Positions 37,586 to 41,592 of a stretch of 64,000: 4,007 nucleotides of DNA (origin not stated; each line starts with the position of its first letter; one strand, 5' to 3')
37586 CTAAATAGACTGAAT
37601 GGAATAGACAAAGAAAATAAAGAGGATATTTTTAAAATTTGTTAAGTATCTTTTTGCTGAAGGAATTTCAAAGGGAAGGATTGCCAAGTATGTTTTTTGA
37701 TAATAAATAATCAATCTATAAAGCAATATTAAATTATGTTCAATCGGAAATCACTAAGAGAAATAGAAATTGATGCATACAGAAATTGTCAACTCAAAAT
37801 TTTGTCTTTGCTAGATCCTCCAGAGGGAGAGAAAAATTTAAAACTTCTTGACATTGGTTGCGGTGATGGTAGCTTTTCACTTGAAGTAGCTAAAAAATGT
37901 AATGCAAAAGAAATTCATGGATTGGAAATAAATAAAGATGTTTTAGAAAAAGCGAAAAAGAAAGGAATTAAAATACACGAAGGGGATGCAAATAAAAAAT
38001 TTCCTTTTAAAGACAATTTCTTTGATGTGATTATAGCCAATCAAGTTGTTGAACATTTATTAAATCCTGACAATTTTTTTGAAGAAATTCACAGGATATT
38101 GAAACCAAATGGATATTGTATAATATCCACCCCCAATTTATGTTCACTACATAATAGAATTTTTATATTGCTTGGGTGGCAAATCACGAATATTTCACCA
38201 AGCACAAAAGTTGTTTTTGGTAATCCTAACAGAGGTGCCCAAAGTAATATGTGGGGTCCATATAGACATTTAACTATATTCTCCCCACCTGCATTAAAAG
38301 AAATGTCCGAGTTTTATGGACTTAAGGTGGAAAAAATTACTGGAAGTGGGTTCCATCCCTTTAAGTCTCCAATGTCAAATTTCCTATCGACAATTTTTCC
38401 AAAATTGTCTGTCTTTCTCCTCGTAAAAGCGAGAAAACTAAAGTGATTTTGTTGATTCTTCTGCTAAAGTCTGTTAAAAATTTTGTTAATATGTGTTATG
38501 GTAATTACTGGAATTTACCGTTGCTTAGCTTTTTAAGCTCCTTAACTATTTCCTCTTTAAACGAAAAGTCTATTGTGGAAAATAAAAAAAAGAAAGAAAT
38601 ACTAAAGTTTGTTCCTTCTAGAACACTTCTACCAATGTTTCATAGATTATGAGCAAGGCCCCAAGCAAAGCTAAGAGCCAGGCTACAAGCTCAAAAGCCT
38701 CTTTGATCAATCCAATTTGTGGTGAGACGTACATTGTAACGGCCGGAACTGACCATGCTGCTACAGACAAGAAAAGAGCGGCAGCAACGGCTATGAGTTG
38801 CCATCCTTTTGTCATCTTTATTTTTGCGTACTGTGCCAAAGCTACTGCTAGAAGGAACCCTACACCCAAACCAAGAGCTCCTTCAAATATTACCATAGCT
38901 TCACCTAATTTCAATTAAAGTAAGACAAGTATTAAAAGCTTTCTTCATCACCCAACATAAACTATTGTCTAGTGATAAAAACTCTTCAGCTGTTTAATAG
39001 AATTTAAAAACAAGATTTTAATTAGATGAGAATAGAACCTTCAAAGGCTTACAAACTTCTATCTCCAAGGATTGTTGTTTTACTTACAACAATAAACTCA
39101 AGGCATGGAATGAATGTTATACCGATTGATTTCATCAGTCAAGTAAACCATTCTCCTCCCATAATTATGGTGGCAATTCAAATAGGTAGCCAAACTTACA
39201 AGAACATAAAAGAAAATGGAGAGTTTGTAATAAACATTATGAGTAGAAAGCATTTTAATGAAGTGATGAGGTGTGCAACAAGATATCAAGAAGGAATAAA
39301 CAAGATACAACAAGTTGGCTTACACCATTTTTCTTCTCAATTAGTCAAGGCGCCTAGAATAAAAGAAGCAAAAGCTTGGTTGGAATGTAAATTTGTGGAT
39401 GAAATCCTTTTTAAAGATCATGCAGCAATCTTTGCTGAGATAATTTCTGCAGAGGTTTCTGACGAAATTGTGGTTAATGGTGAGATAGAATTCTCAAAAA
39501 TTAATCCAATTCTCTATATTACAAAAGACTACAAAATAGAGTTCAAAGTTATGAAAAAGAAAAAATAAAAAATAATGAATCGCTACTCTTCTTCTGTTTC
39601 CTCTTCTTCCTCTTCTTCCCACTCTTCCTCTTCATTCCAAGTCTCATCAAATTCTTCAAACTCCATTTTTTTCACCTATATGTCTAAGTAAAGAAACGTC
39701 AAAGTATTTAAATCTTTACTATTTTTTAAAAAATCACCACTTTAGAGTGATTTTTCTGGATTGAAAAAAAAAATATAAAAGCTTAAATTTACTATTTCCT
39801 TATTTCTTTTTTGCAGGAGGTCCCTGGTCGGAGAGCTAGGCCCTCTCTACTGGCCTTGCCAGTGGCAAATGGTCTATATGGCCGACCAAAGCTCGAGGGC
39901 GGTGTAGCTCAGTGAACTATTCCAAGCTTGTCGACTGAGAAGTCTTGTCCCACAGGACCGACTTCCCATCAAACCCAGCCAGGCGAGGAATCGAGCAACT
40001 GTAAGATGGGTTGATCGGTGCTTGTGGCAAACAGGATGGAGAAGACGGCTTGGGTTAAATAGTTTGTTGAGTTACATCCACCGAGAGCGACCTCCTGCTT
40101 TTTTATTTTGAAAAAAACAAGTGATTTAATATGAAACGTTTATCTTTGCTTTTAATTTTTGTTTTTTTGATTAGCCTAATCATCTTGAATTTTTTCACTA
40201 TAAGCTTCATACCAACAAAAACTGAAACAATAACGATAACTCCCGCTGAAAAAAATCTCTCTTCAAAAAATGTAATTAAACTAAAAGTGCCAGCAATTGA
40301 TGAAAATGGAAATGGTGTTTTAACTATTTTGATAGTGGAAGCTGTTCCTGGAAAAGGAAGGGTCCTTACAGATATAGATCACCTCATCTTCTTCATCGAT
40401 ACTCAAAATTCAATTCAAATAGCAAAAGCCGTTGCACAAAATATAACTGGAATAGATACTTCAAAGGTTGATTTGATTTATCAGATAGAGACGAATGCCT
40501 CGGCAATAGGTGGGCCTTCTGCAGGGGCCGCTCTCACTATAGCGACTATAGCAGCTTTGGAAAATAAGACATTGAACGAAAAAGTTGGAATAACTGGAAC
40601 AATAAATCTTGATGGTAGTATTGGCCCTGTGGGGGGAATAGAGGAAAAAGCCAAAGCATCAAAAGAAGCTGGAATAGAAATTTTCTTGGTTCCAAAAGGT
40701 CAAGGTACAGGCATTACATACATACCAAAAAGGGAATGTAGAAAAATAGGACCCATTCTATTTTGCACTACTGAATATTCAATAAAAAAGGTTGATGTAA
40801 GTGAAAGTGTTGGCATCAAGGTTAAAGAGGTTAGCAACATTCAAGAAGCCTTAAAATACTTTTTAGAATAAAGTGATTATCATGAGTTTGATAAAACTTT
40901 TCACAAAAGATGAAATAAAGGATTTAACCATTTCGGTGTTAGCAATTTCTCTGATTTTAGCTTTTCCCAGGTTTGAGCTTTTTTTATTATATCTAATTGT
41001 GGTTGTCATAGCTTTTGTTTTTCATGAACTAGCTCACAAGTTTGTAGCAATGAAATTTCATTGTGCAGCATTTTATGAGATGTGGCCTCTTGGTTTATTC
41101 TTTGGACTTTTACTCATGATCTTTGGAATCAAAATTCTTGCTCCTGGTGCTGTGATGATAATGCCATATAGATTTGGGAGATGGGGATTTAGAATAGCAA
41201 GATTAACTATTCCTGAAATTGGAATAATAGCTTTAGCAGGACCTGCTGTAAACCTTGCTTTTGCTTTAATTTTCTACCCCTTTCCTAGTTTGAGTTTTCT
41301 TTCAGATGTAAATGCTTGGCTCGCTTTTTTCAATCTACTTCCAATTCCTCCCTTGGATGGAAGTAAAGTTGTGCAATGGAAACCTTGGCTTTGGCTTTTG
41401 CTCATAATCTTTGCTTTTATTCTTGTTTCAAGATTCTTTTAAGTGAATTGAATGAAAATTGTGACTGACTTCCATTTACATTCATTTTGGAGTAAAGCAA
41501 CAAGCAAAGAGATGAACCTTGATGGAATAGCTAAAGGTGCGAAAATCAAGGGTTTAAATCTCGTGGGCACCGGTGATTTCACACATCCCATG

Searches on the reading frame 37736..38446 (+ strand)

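Call 10: search_protein_families(library=pfam, proteins=[window:37736-38446:+])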
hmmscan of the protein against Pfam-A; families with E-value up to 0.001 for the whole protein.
window:37736-38446:+ (236 aa): 16 families
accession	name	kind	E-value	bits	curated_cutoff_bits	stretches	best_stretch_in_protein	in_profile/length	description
PF13847.12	Methyltransf_31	-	4.8e-25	88.4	27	1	32-134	2-113/145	Methyltransferase domain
PF13489.12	Methyltransf_23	-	2.1e-24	86.5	27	1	18-200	9-163/164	Methyltransferase domain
PF08241.18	Methyltransf_11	-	6.1e-24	84.9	21.2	1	38-130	1-95/95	Methyltransferase domain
PF13649.12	Methyltransf_25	-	1.2e-19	71.2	27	1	38-126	2-97/97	Methyltransferase domain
PF08242.18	Methyltransf_12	-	3.5e-16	60.2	30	1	38-127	1-97/98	Methyltransferase domain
PF07021.18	MetW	-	2.7e-15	57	21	1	36-147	16-124/193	Methionine biosynthesis protein MetW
PF05219.18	DREV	-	8.9e-08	32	26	1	27-131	88-187/265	DREV methyltransferase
PF06325.19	PrmA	-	6.4e-07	29.6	22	1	33-131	161-259/296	Ribosomal protein L11 methyltransferase (PrmA)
PF01209.24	Ubie_methyltran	-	9.2e-07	28.9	20.1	1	33-129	47-150/233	ubiE/COQ5 methyltransferase family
PF03141.22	Methyltransf_29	-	2.5e-06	26.8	23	1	32-135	116-222/506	Putative S-adenosyl-L-methionine-dependent methyltransferase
PF05175.20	MTS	-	5.3e-06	26.6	23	1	33-127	31-135/170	Methyltransferase small domain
PF02353.26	CMAS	-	8.2e-06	25.8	27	1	33-133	62-167/273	Mycolic acid cyclopropane synthetase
PF02390.23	Methyltransf_4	-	1.1e-05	25.5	24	1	36-79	4-47/173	Putative methyltransferase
PF01728.25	FtsJ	-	8e-05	23.1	24.1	1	32-91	20-81/181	FtsJ-like methyltransferase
PF12847.13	Methyltransf_18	-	0.00035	21.1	27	0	34-76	15-57/151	Methyltransferase domain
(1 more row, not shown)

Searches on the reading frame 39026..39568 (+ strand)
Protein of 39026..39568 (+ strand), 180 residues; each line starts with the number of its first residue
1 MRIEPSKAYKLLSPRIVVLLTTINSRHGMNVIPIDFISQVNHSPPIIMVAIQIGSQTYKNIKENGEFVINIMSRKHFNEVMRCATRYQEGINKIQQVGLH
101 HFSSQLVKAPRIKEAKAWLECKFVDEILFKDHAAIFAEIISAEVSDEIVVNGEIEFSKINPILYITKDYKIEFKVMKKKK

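Call 67: search_protein_families(library=pfam, proteins=[window:39026-39568:+])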
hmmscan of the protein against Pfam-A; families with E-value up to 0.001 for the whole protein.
window:39026-39568:+ (180 aa): 2 families
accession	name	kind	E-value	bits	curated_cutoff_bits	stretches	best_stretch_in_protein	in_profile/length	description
PF01613.24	Flavin_Reduct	-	3.6e-28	99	27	1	14-169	5-149/153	Flavin reductase like domain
PF04289.18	DUF447_N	-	0.00011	22.6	24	1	18-126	3-94/114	Protein of unknown function (DUF447) N-terminal domain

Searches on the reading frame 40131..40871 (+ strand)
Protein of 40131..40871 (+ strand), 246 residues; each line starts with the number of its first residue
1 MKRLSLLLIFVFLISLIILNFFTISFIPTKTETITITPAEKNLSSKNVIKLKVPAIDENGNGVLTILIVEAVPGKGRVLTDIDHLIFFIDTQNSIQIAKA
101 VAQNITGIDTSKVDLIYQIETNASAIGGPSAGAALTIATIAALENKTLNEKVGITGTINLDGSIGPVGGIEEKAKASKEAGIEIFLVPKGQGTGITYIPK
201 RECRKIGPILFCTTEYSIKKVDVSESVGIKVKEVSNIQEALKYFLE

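Call 66: search_protein_families(library=pfam, proteins=[window:40131-40871:+])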
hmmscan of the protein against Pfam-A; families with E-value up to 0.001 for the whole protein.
window:40131-40871:+ (246 aa): 2 families
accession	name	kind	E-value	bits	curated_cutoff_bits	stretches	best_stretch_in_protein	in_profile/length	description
PF05362.19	Lon_C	-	5.3e-15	56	21.1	1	111-202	92-183/205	Lon protease (S16) C-terminal proteolytic domain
PF13541.12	ChlI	-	5.1e-05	23.6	27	1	134-190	64-120/121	Subunit ChlI of Mg-chelatase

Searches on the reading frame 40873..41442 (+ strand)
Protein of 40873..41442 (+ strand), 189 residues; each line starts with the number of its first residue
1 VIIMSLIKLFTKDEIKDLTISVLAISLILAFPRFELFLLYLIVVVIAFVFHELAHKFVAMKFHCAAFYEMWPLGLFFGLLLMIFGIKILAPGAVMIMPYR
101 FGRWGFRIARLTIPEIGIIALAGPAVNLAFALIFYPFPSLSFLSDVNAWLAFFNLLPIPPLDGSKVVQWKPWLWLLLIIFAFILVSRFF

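Call 67: search_protein_families(library=pfam, proteins=[window:40873-41442:+])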
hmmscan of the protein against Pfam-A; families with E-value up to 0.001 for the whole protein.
window:40873-41442:+ (189 aa): 1 family
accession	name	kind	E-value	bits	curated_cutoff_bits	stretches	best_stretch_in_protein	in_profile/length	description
PF02163.28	Peptidase_M50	-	1.8e-08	34.5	27.2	1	140-168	163-191/221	Peptidase family M50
